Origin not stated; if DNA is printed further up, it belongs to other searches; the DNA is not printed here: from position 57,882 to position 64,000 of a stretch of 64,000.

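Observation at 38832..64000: Giant Sec-signal ORF, still open at the window edge (at least 8,389 codons) and invisible in the ORF track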

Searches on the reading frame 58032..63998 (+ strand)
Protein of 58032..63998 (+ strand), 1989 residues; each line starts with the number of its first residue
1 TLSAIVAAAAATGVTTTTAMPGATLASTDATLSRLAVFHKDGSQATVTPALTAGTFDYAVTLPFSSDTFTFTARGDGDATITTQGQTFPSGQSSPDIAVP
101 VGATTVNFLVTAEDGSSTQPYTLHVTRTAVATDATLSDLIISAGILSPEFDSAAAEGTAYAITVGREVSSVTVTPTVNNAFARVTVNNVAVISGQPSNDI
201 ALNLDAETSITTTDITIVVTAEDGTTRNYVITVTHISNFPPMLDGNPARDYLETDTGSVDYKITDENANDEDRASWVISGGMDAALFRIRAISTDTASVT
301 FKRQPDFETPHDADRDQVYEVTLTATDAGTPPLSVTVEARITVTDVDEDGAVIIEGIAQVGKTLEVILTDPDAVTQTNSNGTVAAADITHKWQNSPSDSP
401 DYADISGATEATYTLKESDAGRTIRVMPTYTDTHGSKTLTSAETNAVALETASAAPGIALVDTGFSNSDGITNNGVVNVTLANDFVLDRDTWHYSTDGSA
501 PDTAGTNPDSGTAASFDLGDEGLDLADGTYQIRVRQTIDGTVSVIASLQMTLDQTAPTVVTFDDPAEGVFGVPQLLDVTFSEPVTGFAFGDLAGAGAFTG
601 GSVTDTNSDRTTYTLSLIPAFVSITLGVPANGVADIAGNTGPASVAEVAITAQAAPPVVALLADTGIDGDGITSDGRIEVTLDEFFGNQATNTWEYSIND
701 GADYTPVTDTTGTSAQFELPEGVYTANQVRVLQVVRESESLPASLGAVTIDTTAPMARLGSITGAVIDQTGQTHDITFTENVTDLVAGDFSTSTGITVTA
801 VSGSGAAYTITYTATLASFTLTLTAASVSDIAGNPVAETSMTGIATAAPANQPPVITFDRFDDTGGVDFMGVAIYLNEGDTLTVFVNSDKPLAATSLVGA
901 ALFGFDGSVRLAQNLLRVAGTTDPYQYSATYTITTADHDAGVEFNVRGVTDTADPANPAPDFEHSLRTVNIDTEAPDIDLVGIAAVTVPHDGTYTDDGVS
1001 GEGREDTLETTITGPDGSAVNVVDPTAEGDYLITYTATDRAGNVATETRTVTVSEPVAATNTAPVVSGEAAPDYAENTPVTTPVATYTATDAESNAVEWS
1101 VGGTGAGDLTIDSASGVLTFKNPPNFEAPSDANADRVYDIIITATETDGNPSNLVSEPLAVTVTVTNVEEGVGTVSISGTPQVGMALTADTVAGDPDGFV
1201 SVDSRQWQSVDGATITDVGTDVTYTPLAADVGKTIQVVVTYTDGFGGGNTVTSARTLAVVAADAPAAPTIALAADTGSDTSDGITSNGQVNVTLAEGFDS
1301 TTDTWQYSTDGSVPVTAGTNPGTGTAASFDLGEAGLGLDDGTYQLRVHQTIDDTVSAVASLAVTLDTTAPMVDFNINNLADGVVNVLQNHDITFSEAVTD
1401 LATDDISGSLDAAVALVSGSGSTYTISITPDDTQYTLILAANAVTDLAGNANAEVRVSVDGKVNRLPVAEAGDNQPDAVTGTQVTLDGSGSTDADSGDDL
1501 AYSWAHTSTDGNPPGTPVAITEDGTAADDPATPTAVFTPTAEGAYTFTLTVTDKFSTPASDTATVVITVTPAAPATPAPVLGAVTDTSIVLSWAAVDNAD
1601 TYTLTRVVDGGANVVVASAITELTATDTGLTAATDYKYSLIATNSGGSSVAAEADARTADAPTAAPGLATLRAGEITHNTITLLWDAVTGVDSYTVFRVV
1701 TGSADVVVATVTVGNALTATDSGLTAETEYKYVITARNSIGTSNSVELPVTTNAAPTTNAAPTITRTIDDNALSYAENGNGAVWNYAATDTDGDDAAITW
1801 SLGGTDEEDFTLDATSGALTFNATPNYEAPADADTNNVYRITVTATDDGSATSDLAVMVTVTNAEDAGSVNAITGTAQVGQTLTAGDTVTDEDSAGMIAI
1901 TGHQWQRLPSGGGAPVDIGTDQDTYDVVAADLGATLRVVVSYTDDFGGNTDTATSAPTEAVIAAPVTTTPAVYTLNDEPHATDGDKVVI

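Call 13: find_homologous_proteins(query=window:58032-63998:+, max_evalue=1e-10)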
Query window:58032-63998:+ (1989 aa): 362 proteins with E <= 1e-10 among 8000 candidates; the best 120 are listed.
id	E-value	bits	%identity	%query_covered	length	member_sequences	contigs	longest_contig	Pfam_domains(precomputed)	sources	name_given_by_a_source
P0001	0.0e+0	1251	48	12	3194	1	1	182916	PF12733.14,PF22352.3,PF25059.2,PF16403.12,PF16893.12,PF24489.2,PF25814.2,PF05345.19,PF19078.7,PF00041.28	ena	-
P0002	0.0e+0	1226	41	36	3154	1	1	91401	PF07495.20,PF00801.27,PF18981.7,PF00028.24,PF16403.12,PF02010.22,PF18911.7,PF21027.4,PF22352.3,PF15780.12,PF17963.8,PF19078.7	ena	-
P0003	0.0e+0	1043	56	10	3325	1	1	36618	PF18981.7,PF25059.2,PF16403.12,PF23197.2,PF24489.2,PF21910.3,PF16709.12,PF18911.7,PF16656.12,PF21027.4,PF22352.3,PF16893.12,PF22433.4,PF00041.28,PF19077.7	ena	-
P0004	0.0e+0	1013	40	12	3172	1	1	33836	PF18981.7,PF17963.8,PF19612.5,PF00028.24,PF17803.8,PF23197.2,PF14269.13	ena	-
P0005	5.6e-290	984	55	9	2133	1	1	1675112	PF12733.14,PF22352.3,PF18981.7,PF00028.24,PF16403.12,PF19078.7,PF18911.7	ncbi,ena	-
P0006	1.1e-288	980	44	10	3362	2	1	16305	PF01108.24,PF17963.8,PF19612.5,PF00028.24,PF17803.8,PF25788.3,PF14269.13,PF01200.25,PF00041.28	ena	-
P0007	5.1e-271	921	35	51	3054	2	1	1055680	PF12733.14,PF21027.4,PF22352.3,PF17963.8,PF00028.24,PF16403.12,PF16709.12,PF19078.7,PF00041.28,PF18911.7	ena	-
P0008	9.7e-271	920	38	12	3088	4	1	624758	PF18981.7,PF17963.8,PF00028.24,PF17803.8,PF23197.2,PF14269.13,PF16709.12,PF01200.25,PF00041.28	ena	-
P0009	1.8e-240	820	38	16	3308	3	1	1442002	PF12733.14,PF21027.4,PF22352.3,PF17963.8,PF00028.24,PF16403.12,PF19078.7,PF18911.7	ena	-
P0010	5.2e-239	815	42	10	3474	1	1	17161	PF12733.14,PF13585.13,PF24684.2,PF01436.28,PF25021.2,PF09136.17,PF08450.19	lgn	-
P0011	7.8e-238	811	38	27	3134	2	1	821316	PF12733.14,PF21027.4,PF22352.3,PF17963.8,PF00028.24,PF16403.12,PF23197.2,PF19078.7,PF18911.7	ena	-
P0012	1.2e-230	787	42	11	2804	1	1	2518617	PF12733.14,PF14673.12,PF13585.13,PF18676.7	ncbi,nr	ncbi:T9SS type B sorting domain-containing protein [Inquilinus sp. KBS0705]|nr:T9SS type B sorting d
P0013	7.1e-230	785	44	26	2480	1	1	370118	PF12733.14,PF22352.3,PF00028.24,PF16403.12,PF23197.2,PF16709.12,PF19078.7,PF18911.7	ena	-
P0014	3.3e-224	766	46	12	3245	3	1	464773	PF12733.14,PF23237.2,PF21027.4,PF22352.3,PF17963.8,PF00028.24,PF16403.12,PF19078.7,PF18911.7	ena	-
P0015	1.8e-221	757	43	10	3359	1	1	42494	PF12733.14,PF21027.4,PF22352.3,PF17963.8,PF00028.24,PF16403.12,PF19078.7,PF18911.7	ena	-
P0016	1.7e-219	750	34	26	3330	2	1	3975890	PF12733.14,PF21027.4,PF22352.3,PF17963.8,PF00028.24,PF16403.12,PF19078.7,PF18911.7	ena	-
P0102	2.7e-82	295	43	7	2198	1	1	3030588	PF12733.14,PF22352.3,PF18981.7,PF02494.23,PF16403.12,PF19078.7,PF18911.7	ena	-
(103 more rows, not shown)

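Call 77: find_encoding_contigs(protein=P0007, flank=10000, max_places=3)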
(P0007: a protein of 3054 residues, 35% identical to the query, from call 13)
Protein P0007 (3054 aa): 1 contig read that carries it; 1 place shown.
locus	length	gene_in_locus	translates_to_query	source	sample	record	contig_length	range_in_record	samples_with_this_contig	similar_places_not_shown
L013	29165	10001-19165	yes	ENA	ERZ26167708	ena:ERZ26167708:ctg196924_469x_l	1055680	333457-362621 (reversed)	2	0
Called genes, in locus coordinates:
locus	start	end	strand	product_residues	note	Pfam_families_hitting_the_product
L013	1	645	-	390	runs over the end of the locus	PF13191:AAA_16 (weak), PF13401:AAA_22 (weak)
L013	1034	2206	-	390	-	PF13191:AAA_16, PF13401:AAA_22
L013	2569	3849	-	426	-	PF13191:AAA_16, PF13401:AAA_22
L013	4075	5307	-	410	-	PF13191:AAA_16, PF13401:AAA_22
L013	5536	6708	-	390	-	PF13191:AAA_16, PF13401:AAA_22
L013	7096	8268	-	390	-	PF13191:AAA_16, PF13401:AAA_22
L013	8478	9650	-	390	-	PF13191:AAA_16, PF13401:AAA_22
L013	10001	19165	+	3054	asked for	PF16403:Bact_surface_Ig-like, PF18911:PKD_4, PF22352:K319L-like_PKD, PF22352:K319L-like_PKD, PF12733:Cadherin-like, PF16403:Bact_surface_Ig-like, PF19078:Big_12, PF12733:Cadherin-like, +11 more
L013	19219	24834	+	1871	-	PF16403:Bact_surface_Ig-like (weak), PF25059:FN3_DSCAM-DSCAML_C (faint), PF00041:fn3, PF05345:He_PIG, PF19078:Big_12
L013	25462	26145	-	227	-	PF20582:UPF0758_N, PF04002:RadC, PF14464:Prok-JAB (faint)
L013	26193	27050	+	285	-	PF02441:Flavoprotein, PF04127:DFP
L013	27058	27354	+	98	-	PF01541:GIY-YIG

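Call 86: search_protein_families(library=ncbifam, proteins=[window:58743-63998:+], max_evalue=0.01)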
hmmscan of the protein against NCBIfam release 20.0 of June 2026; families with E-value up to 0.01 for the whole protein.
window:58743-63998:+ (1752 aa): 2 families
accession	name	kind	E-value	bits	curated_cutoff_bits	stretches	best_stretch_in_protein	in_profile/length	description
NF040485.1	ZirU_fam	subfamily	3.3e-05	24.1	100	1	23-190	43-208/210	ZirU family protein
NF047446.1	barrel_OmpL47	domain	0.0021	18.5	40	1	786-815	37-67/68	OmpL47-type beta-barrel domain-containing protein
